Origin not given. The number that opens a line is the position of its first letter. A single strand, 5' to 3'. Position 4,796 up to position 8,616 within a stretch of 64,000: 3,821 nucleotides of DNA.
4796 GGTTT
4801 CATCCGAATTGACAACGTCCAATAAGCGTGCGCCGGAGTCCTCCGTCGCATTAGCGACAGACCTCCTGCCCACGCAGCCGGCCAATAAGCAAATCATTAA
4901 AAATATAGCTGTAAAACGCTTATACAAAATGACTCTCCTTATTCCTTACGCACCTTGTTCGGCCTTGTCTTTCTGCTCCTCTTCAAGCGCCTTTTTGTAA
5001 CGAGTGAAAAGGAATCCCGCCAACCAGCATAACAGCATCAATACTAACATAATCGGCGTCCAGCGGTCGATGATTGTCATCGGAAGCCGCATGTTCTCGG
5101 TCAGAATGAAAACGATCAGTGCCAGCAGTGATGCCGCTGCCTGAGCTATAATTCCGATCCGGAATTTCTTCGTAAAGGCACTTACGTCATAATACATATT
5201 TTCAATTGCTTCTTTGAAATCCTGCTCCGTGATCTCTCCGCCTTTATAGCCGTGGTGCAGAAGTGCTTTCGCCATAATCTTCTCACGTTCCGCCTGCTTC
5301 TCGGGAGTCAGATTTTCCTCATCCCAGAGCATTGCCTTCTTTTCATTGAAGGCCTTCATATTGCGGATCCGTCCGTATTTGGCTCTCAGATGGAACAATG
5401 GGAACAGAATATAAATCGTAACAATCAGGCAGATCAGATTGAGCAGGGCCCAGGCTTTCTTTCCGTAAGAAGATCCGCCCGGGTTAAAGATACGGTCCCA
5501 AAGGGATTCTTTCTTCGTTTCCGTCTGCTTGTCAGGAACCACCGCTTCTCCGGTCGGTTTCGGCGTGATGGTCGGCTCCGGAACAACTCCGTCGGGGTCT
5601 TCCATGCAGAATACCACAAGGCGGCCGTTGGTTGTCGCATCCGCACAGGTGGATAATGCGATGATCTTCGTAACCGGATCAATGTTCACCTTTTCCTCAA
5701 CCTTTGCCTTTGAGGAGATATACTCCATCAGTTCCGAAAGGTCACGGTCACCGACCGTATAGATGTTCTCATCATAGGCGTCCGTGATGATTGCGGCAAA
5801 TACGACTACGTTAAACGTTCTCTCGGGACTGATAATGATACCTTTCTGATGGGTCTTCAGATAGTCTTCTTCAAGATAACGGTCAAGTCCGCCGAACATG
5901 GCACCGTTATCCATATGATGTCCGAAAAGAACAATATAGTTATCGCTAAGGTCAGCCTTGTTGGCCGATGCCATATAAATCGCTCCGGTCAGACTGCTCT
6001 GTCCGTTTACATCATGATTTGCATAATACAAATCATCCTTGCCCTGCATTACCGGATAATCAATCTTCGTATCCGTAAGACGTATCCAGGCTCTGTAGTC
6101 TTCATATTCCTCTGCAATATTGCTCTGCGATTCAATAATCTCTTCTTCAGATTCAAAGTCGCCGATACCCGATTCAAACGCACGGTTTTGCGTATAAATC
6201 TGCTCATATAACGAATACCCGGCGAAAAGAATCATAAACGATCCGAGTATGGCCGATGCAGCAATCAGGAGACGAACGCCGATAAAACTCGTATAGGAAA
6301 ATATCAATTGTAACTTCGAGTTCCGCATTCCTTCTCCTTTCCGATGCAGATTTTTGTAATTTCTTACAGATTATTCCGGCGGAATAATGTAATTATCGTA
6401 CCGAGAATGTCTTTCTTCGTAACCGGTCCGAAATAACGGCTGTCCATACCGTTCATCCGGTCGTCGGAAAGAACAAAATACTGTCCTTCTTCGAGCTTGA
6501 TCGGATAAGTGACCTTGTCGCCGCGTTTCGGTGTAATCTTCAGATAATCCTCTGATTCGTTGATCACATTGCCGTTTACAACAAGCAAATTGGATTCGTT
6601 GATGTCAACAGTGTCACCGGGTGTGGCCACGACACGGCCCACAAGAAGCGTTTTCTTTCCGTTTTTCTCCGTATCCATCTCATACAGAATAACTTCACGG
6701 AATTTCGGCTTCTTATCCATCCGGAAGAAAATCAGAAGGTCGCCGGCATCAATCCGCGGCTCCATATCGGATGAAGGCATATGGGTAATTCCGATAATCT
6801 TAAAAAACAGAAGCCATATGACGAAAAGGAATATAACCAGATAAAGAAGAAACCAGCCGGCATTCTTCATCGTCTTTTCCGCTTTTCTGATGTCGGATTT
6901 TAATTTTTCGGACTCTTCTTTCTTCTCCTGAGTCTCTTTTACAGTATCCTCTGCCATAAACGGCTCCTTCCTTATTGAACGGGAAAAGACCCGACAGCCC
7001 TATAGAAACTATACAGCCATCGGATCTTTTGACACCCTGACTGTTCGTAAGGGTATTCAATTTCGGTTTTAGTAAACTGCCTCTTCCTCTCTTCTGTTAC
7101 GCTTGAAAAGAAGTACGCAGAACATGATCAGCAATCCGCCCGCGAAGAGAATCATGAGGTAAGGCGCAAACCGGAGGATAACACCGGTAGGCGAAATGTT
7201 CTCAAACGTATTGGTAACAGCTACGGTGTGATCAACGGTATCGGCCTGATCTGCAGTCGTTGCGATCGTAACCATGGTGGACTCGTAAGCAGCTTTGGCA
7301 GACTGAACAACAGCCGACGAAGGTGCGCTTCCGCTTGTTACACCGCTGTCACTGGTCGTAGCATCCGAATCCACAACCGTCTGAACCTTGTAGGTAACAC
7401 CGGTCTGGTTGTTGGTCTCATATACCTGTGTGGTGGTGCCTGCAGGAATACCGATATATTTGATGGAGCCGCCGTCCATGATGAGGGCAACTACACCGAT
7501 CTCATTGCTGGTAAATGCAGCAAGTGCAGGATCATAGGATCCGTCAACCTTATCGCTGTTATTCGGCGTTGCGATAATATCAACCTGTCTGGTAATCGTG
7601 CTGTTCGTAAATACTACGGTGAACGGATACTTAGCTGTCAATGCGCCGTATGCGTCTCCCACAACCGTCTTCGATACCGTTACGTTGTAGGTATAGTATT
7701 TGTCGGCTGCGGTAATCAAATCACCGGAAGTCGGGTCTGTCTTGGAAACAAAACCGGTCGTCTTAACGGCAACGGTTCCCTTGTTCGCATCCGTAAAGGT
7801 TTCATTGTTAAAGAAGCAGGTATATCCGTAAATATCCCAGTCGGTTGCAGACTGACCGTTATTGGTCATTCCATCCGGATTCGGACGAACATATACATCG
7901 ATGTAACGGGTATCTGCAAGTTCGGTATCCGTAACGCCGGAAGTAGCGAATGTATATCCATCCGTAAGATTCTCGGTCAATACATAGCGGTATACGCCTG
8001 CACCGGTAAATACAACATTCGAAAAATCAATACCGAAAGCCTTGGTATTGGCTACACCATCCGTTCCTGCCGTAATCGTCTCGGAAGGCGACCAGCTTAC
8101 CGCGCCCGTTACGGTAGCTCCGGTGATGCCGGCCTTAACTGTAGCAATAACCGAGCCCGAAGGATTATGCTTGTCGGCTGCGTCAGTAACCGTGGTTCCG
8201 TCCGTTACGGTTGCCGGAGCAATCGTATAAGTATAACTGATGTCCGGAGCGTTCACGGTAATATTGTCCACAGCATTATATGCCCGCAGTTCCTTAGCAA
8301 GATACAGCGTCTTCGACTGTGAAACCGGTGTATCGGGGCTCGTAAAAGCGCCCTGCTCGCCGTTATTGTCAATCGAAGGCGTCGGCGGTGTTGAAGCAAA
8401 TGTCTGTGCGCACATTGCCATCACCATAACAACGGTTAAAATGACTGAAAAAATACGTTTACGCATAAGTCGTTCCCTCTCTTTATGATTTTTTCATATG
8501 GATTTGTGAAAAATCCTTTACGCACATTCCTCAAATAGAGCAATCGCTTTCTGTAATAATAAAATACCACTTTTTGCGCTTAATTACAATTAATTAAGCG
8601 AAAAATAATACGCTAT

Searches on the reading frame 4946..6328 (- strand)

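Call 7: search_protein_families(library=pfam, proteins=[window:4946-6328:-], max_evalue=0.01)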
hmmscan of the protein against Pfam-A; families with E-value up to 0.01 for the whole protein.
window:4946-6328:- (460 aa): 1 family
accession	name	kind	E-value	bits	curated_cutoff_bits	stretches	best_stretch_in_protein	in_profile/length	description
PF04203.18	Sortase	-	2.8e-09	37.2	26.6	1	85-242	4-123/125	Sortase domain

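Call 8: search_protein_families(library=ncbifam, proteins=[window:4946-6328:-], max_evalue=0.1)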
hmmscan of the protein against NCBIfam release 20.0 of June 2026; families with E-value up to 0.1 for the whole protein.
window:4946-6328:- (460 aa): 4 families
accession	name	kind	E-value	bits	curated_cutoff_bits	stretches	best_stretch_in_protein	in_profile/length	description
TIGR03064.1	sortase_srtB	equivalog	1.9e-46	158.3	153.75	1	31-239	24-235/235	class B sortase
NF040525.1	SrtB_LPKTxSAVK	exception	3.8e-17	62.1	200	1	66-234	53-229/261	class B sortase, LPKTxAVK-specific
NF052597.1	FILTED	domain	2.4e-16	60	40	2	381-446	41-106/110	FILTED domain-containing surface protein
NF045771.1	MPN454_MG319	equivalog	0.041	14.2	60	1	295-408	10-102/133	MG319/MPN454 family protein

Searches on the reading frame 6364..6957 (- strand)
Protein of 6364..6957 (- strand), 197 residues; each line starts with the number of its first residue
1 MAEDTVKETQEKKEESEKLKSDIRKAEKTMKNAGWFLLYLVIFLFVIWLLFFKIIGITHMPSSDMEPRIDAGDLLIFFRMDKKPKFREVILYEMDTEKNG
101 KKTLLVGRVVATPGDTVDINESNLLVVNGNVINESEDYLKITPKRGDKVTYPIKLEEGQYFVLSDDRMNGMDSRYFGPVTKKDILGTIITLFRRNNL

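Call 7: search_protein_families(library=pfam, proteins=[window:6364-6957:-], max_evalue=0.01)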
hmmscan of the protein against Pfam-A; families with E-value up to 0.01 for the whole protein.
window:6364-6957:- (197 aa): 3 families
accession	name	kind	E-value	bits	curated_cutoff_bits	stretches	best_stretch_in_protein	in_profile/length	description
PF10502.14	Peptidase_S26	-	5.3e-24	85.5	22.9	1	35-189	4-164/168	Signal peptidase, peptidase S26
PF05739.25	SNARE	-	0.0015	19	26.8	1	21-51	22-52/53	SNARE domain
PF15106.11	TMEM156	-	0.0057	16.5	27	1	18-55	162-198/226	TMEM156 protein family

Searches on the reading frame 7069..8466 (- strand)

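Call 7: search_protein_families(library=pfam, proteins=[window:7069-8466:-], max_evalue=0.01)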
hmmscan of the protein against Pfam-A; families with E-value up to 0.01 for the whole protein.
window:7069-8466:- (465 aa): 1 family
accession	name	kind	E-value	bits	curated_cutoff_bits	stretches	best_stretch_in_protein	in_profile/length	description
PF24547.1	DUF7601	-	0.00025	22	27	1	261-374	2-105/116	Domain of unknown function (DUF7601)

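Call 8: search_protein_families(library=ncbifam, proteins=[window:7069-8466:-], max_evalue=0.1)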
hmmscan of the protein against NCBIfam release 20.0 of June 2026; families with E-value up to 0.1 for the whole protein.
window:7069-8466:- (465 aa): 1 family
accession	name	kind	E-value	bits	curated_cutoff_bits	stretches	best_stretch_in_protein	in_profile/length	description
TIGR03786.1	strep_pil_rpt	domain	0.045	14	31.85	1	148-169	1-22/70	streptococcal pilin isopeptide linkage domain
